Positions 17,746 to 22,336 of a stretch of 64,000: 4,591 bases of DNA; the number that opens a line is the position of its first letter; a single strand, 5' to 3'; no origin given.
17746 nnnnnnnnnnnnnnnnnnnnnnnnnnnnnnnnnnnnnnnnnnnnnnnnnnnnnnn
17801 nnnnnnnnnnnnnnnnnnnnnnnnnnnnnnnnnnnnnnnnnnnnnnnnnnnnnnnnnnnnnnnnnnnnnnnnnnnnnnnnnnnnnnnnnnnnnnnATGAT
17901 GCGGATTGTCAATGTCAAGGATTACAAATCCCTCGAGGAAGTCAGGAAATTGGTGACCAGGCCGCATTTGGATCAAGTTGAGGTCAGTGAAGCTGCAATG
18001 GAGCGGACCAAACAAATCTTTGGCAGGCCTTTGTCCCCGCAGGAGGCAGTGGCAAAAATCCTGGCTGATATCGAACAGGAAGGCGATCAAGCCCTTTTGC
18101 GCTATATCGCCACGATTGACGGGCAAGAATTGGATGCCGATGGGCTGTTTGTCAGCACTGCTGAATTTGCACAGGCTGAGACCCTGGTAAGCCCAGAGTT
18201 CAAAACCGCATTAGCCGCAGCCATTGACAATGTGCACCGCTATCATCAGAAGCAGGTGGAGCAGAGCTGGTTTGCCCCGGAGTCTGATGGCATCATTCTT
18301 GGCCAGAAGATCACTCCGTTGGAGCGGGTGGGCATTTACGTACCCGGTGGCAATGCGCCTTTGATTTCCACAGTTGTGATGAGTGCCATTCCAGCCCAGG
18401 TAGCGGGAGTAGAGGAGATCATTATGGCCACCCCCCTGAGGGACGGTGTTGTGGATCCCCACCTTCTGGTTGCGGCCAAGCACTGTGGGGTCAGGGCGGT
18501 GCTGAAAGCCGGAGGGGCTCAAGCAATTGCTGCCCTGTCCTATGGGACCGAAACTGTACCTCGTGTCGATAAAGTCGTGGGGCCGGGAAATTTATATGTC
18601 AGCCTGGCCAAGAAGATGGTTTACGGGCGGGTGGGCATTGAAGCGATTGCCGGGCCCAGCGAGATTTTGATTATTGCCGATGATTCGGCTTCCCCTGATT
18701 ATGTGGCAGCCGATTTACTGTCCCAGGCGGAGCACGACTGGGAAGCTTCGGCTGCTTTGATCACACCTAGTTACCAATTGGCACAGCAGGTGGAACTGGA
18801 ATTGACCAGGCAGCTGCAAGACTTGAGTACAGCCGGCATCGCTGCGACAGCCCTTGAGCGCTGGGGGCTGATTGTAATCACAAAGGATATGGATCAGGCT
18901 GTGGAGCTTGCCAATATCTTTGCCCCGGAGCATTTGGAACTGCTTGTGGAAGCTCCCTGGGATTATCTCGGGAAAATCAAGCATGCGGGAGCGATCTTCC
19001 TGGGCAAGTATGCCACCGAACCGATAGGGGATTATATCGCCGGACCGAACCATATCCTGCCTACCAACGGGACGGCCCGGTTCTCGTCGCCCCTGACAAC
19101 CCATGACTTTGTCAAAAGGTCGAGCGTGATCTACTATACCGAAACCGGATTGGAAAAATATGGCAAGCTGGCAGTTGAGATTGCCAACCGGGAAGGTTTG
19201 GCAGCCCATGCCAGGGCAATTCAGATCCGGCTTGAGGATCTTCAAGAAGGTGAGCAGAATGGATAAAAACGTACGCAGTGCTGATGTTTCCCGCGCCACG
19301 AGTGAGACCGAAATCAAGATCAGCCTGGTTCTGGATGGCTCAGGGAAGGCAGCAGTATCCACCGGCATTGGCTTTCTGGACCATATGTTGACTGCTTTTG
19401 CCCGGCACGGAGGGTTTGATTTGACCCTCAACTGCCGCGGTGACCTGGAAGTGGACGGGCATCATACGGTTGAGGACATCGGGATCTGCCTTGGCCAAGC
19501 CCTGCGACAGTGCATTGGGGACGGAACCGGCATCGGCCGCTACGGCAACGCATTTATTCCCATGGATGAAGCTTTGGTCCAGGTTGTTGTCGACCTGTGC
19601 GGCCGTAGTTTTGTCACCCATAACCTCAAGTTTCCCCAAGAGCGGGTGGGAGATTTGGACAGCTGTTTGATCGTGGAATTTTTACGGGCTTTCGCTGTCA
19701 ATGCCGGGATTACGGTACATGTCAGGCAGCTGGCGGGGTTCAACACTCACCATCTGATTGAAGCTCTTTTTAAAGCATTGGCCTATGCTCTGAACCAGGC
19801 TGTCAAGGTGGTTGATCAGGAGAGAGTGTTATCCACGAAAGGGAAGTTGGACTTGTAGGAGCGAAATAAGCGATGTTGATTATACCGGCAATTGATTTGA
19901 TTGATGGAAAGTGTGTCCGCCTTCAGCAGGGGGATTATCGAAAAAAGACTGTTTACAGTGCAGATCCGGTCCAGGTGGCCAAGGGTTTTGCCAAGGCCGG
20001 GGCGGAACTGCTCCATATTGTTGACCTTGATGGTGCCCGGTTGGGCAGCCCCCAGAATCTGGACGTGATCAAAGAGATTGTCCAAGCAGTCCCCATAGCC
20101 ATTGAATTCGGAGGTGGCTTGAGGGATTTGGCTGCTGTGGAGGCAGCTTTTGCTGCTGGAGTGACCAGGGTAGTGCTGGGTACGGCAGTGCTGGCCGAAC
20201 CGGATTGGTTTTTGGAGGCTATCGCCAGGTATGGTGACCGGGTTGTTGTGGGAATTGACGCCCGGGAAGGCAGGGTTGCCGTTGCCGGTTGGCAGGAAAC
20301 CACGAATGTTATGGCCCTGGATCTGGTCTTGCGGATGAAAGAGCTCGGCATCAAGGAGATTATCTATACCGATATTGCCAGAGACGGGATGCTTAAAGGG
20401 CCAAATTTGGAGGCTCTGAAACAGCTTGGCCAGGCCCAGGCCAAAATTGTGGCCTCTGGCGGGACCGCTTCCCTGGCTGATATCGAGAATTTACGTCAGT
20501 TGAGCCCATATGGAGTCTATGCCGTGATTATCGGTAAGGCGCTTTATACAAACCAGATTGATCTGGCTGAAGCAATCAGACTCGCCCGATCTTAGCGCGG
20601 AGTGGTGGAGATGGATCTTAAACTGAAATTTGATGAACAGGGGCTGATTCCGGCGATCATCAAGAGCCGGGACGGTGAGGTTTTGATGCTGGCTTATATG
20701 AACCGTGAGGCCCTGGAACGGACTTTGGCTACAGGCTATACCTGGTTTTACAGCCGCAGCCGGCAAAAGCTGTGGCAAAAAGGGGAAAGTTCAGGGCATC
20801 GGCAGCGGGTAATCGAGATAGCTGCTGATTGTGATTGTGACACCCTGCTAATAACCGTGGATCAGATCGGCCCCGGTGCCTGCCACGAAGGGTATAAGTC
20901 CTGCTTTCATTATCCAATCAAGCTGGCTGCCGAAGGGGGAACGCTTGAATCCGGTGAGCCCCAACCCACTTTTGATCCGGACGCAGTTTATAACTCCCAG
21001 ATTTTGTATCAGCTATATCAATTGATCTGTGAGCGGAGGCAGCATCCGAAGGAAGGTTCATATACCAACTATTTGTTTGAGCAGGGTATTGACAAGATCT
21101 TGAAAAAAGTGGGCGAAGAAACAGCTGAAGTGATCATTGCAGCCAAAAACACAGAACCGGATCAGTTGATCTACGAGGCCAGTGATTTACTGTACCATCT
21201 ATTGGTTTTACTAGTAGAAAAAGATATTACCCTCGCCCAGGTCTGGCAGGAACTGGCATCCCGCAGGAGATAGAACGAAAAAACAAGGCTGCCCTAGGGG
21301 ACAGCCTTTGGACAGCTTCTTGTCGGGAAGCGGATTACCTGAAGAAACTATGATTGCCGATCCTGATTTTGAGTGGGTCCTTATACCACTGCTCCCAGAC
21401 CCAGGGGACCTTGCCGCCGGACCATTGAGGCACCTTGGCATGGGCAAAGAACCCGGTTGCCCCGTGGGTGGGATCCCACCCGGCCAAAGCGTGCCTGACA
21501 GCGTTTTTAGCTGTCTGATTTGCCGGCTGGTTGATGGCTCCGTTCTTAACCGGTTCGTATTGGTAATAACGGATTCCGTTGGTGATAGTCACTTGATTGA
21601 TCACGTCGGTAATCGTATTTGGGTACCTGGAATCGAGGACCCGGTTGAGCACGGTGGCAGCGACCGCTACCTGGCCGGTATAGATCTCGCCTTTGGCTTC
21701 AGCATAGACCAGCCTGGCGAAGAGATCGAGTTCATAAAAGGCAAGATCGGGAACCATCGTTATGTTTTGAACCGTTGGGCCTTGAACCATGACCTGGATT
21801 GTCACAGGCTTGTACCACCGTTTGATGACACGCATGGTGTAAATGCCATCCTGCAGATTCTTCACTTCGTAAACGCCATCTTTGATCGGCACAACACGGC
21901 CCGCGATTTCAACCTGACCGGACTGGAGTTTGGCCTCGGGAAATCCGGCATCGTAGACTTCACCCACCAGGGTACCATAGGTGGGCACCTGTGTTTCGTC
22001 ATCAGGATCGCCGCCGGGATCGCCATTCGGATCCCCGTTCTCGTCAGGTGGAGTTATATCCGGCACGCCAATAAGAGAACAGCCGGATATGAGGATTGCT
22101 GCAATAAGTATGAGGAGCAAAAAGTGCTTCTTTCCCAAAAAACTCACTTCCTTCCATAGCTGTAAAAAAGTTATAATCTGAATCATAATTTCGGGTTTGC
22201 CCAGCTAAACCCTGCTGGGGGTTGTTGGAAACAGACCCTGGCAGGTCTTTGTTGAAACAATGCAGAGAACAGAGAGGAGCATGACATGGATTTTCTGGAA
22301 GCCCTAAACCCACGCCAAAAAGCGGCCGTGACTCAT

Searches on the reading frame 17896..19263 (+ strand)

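Call 14: search_protein_families(library=pfam, proteins=[window:17896-19263:+], max_evalue=0.001)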
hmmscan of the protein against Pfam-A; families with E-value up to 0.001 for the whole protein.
window:17896-19263:+ (456 aa): 1 family
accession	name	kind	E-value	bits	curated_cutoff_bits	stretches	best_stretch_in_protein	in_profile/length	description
PF00815.25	Histidinol_dh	-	2.8e-164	547.5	27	1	49-446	12-411/411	Histidinol dehydrogenase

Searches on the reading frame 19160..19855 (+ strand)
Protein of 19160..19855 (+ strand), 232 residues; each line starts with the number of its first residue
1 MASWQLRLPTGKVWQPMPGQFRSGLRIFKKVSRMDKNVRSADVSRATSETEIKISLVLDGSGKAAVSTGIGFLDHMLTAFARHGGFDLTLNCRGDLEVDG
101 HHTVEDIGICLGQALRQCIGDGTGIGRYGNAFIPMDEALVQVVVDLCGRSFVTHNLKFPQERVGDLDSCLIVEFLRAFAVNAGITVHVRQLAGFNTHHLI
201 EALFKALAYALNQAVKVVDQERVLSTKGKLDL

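Call 14: search_protein_families(library=pfam, proteins=[window:19160-19855:+], max_evalue=0.001)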
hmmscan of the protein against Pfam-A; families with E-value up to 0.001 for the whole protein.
window:19160-19855:+ (232 aa): 1 family
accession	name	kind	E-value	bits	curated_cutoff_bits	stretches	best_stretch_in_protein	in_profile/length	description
PF00475.24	IGPD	-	1.4e-63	213.8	27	1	68-211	1-144/144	Imidazoleglycerol-phosphate dehydratase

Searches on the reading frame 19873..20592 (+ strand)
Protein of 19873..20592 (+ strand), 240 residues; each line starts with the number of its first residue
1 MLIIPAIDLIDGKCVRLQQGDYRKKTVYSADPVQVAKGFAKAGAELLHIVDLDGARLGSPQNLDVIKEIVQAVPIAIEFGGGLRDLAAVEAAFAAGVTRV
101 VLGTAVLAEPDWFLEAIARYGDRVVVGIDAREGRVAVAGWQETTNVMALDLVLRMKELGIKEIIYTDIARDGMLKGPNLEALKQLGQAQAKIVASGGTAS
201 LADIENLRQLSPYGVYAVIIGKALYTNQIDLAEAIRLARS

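Call 14: search_protein_families(library=pfam, proteins=[window:19873-20592:+], max_evalue=0.001)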
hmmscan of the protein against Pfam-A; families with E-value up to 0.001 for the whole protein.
window:19873-20592:+ (240 aa): 2 families
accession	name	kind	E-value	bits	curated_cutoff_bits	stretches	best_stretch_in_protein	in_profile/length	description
PF00977.27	His_biosynth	-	1.4e-77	260.6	23.6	1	3-229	2-227/228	Histidine biosynthesis protein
PF00218.27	IGPS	-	0.00041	20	27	0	30-111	68-146/254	Indole-3-glycerol phosphate synthase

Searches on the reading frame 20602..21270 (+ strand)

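Call 14: search_protein_families(library=pfam, proteins=[window:20602-21270:+], max_evalue=0.001)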
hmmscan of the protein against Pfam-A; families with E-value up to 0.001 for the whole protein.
window:20602-21270:+ (223 aa): 3 families
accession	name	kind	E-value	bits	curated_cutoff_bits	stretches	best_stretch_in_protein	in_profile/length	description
PF01502.23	PRA-CH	-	3.7e-34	116.9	27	1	29-103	1-74/74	Phosphoribosyl-AMP cyclohydrolase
PF01503.22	PRA-PH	-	1.6e-23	83.3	21.3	1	135-221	1-85/86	Phosphoribosyl-ATP pyrophosphohydrolase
PF03819.22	MazG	-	9.1e-05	23.1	22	1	161-218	1-62/74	MazG nucleotide pyrophosphohydrolase domain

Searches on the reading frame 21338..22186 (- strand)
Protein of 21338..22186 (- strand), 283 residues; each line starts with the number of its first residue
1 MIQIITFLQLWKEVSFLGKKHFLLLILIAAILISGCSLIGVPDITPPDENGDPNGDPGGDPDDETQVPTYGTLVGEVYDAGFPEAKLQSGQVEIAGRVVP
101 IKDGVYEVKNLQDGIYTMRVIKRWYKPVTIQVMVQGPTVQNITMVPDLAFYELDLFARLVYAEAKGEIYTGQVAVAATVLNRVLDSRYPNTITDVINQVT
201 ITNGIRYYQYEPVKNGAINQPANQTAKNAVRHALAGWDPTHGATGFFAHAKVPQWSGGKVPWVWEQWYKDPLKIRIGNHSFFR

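Call 79: search_protein_families(library=pfam, proteins=[window:21338-22186:-], max_evalue=0.01)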
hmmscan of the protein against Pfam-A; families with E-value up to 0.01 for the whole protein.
window:21338-22186:- (283 aa): 1 family
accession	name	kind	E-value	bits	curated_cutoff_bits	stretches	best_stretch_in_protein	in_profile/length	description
PF07486.17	Hydrolase_2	-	8.5e-24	84.5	27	1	166-282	1-100/100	Cell Wall Hydrolase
